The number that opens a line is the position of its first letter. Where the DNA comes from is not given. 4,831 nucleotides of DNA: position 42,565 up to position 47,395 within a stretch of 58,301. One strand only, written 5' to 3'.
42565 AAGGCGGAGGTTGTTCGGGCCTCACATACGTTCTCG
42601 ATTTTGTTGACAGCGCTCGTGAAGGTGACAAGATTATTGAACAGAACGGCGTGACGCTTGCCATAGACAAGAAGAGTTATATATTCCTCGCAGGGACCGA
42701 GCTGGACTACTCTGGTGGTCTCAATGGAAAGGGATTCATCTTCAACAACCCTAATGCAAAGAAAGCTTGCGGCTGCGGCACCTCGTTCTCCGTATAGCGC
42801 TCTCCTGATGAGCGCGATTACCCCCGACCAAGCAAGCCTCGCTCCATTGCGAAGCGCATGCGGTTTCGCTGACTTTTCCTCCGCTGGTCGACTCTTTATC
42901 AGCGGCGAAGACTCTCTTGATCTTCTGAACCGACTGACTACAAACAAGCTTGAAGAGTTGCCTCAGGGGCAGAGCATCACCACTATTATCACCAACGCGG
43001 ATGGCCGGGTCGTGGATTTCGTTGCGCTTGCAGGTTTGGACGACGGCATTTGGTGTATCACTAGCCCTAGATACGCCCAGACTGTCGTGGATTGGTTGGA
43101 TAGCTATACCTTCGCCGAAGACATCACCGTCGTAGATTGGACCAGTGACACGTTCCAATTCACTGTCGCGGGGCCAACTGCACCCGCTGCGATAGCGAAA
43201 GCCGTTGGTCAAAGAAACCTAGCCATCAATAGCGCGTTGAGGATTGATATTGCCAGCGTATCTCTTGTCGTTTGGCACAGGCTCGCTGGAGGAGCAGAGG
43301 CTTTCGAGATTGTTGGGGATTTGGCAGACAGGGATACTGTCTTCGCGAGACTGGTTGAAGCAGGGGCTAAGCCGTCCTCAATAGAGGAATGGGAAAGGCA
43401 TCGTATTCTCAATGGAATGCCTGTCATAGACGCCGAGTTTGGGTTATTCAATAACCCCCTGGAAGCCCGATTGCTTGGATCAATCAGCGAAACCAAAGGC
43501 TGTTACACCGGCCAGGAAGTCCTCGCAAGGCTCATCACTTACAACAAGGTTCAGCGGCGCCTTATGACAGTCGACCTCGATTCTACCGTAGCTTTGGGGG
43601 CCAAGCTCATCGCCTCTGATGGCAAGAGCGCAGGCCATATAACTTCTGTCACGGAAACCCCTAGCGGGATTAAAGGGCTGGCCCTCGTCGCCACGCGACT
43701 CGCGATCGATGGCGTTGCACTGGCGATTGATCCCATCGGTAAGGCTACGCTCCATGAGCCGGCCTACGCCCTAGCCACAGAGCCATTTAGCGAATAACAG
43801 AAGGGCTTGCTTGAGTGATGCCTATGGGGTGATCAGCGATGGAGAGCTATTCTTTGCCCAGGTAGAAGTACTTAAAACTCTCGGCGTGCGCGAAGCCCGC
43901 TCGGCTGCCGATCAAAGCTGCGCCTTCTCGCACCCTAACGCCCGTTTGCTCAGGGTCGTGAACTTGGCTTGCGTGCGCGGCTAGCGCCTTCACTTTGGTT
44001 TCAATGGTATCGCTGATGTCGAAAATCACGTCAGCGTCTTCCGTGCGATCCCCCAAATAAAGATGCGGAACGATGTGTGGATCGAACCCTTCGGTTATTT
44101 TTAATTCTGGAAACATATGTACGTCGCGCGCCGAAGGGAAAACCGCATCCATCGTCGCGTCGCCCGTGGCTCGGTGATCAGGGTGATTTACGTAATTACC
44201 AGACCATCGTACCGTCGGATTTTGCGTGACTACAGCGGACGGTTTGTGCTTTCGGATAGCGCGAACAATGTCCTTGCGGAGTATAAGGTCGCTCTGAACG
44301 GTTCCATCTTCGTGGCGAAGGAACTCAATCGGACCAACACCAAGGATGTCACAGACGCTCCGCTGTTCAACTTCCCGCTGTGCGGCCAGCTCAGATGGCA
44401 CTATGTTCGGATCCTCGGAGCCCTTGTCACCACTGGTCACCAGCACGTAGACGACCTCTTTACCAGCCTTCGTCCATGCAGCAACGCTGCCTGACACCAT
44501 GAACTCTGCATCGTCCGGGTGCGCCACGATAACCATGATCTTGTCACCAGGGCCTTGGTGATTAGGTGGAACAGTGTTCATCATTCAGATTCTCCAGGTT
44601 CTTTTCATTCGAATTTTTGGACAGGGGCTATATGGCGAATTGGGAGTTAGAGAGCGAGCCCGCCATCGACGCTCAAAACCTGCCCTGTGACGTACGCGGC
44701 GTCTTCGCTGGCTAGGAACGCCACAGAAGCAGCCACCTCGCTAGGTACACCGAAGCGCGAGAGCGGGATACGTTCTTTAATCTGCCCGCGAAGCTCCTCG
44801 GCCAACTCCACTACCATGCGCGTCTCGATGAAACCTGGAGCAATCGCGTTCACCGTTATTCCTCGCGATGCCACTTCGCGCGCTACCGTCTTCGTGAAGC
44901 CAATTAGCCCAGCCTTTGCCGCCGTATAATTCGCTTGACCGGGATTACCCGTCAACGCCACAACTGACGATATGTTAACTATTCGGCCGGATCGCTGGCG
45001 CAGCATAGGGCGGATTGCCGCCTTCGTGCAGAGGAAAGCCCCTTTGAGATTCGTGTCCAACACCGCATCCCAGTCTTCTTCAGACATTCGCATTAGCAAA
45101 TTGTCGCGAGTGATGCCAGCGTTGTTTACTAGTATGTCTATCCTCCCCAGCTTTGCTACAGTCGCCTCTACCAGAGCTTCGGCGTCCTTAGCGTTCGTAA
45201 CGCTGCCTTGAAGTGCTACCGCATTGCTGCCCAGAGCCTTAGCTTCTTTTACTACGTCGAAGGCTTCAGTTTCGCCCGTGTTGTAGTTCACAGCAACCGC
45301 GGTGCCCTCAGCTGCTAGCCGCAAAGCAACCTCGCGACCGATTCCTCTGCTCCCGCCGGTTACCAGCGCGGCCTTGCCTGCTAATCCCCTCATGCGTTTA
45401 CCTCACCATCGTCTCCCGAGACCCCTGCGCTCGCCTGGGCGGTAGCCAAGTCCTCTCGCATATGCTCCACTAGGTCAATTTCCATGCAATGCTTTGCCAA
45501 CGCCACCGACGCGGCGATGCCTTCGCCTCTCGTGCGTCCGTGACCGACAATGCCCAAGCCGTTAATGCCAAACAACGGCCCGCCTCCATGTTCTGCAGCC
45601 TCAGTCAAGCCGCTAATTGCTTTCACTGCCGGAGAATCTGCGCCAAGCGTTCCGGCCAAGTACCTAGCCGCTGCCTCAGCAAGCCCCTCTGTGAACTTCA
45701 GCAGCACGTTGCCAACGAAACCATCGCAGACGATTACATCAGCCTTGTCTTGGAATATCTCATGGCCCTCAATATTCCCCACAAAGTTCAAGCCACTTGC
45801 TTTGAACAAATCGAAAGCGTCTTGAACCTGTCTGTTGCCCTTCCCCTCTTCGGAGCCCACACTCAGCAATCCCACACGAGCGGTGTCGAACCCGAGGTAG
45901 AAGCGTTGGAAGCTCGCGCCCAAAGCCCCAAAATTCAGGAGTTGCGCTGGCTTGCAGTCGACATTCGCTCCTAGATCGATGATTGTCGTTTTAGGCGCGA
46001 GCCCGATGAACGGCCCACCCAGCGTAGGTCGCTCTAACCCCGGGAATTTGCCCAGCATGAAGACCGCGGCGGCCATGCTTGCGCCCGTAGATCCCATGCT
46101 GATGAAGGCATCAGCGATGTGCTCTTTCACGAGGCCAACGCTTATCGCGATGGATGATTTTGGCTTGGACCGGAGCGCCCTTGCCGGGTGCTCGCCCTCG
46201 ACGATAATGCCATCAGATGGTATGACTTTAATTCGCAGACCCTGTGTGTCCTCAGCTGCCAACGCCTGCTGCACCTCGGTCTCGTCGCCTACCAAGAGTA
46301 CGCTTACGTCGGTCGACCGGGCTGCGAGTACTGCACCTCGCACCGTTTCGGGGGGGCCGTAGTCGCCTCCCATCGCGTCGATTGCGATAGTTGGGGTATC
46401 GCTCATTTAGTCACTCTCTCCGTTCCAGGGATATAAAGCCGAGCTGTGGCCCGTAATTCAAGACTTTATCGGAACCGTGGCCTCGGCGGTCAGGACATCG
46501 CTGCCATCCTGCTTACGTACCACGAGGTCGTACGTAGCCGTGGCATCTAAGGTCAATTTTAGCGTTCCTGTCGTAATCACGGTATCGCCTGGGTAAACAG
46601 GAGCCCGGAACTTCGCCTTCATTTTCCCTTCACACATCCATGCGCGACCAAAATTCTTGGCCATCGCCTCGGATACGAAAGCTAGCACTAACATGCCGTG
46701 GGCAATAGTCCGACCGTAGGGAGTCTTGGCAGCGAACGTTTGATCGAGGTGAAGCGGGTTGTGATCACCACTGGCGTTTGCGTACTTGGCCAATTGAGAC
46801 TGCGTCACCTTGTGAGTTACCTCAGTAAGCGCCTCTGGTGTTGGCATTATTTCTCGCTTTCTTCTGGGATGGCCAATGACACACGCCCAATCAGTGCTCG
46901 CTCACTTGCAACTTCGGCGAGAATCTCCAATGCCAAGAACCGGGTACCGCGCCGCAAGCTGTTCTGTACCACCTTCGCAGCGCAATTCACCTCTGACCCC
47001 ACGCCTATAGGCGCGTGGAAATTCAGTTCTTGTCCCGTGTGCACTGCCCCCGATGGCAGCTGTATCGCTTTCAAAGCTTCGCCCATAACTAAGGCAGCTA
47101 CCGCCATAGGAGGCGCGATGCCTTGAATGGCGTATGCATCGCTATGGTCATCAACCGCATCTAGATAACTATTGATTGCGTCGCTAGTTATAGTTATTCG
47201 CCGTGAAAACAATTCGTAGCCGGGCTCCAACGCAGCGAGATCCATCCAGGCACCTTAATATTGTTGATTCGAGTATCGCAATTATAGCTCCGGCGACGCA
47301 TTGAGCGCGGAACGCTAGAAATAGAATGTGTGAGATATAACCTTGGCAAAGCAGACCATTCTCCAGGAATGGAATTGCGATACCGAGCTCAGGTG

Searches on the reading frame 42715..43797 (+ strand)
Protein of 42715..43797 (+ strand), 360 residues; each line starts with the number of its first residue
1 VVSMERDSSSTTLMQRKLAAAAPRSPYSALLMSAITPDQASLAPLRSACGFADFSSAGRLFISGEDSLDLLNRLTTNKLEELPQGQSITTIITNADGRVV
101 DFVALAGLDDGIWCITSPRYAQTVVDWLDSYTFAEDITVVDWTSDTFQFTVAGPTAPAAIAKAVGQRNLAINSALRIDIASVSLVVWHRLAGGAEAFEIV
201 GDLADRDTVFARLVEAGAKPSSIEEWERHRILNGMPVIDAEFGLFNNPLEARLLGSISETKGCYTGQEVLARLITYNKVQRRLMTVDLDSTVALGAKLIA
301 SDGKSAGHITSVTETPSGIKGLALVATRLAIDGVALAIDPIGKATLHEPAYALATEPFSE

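Call 31: search_protein_families(library=pfam, proteins=[window:42715-43797:+], max_evalue=0.001)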
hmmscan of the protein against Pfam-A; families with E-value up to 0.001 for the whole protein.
window:42715-43797:+ (360 aa): 2 families
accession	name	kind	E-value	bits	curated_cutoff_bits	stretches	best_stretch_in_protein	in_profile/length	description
PF01571.26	GCV_T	-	1.8e-28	99.9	25.6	1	40-253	31-252/255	Aminomethyltransferase folate-binding domain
PF25455.1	Beta-barrel_CAF17_C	-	1.6e-05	25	25.7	1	280-340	2-57/70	CAF17, C-terminal beta-barrel domain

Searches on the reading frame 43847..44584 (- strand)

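Call 30: search_protein_families(library=pfam, proteins=[window:43847-44584:-], max_evalue=0.001)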
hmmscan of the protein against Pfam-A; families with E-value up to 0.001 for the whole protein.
window:43847-44584:- (245 aa): 1 family
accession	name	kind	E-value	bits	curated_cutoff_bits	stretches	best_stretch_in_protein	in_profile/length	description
PF02585.22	PIG-L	-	3.2e-29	102.5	28.2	1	17-148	1-129/129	GlcNAc-PI de-N-acetylase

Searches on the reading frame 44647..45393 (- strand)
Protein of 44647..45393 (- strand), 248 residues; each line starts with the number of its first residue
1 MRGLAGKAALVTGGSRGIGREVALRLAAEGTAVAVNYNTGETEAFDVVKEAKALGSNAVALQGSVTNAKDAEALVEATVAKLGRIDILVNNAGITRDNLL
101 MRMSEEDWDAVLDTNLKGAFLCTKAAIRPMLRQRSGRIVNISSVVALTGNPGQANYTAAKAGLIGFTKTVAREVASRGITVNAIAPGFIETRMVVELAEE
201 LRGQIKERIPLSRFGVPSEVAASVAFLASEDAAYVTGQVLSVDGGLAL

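Call 30: search_protein_families(library=pfam, proteins=[window:44647-45393:-], max_evalue=0.001)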
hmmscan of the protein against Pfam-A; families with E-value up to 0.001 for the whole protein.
window:44647-45393:- (248 aa): 3 families
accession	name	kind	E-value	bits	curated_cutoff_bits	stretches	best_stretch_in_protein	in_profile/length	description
PF13561.12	adh_short_C2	-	1.6e-68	231.2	27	1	16-246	6-235/236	Enoyl-(Acyl carrier protein) reductase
PF00106.31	adh_short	-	9.1e-63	211.7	26.6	1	7-200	1-193/195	short chain dehydrogenase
PF08659.16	KR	-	4.2e-21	76.1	22.6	1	10-185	4-174/180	KR domain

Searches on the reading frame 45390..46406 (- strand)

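Call 30: search_protein_families(library=pfam, proteins=[window:45390-46406:-], max_evalue=0.001)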
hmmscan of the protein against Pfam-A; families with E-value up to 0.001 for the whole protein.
window:45390-46406:- (338 aa): 1 family
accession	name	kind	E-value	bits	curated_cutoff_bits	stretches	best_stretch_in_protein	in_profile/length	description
PF02504.20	FA_synthesis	-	7.1e-81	272.2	29.1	1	6-311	2-320/324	Fatty acid synthesis protein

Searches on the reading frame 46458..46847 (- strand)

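Call 30: search_protein_families(library=pfam, proteins=[window:46458-46847:-], max_evalue=0.001)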
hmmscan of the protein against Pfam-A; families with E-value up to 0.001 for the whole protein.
window:46458-46847:- (129 aa): 2 families
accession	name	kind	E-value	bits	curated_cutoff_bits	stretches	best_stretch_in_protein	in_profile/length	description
PF01575.25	MaoC_dehydratas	-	3.9e-24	85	27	1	7-94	11-99/123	MaoC like domain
PF13452.11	FAS1_DH_region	-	1.2e-08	35.6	22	1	8-111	8-117/132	FAS1-like, dehydratase domain region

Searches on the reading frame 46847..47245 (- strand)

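Call 30: search_protein_families(library=pfam, proteins=[window:46847-47245:-], max_evalue=0.001)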
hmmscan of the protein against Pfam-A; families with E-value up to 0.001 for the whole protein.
window:46847-47245:- (132 aa): 1 family
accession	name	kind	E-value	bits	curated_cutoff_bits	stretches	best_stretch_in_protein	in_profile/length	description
PF13452.11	FAS1_DH_region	-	1.1e-07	32.5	22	1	9-100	4-108/132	FAS1-like, dehydratase domain region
